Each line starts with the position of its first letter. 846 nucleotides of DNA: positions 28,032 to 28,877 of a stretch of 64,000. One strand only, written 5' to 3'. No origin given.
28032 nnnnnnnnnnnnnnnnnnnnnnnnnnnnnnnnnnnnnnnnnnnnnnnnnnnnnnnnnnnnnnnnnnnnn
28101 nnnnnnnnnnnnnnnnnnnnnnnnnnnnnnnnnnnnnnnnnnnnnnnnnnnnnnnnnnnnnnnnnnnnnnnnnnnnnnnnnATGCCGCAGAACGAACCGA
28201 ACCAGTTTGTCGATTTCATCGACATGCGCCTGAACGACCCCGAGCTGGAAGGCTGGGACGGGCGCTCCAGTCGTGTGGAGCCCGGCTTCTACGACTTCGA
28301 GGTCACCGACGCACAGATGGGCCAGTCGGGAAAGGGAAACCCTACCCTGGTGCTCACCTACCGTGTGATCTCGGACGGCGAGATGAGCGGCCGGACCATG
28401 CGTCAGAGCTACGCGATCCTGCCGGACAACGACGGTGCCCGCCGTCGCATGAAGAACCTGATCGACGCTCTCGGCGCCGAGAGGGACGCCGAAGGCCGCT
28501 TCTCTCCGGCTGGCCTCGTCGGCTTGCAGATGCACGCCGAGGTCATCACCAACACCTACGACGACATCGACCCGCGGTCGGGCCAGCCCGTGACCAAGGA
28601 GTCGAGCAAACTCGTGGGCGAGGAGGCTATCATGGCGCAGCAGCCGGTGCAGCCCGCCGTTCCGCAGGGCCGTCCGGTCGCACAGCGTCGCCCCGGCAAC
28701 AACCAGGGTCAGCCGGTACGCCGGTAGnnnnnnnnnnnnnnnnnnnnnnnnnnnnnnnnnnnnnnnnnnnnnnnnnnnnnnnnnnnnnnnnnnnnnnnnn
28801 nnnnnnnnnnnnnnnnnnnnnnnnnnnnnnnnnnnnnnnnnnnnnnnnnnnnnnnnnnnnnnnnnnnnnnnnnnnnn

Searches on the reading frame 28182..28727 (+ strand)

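Call 61: search_protein_families(library=pfam, proteins=[window:28182-28727:+], max_evalue=0.001)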
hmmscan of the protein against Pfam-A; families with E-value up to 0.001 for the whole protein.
window:28182-28727:+ (181 aa): 1 family
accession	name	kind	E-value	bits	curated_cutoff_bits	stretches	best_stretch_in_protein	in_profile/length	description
PF05037.18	DUF669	-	0.00013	22.5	21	1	30-98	12-85/138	Protein of unknown function (DUF669)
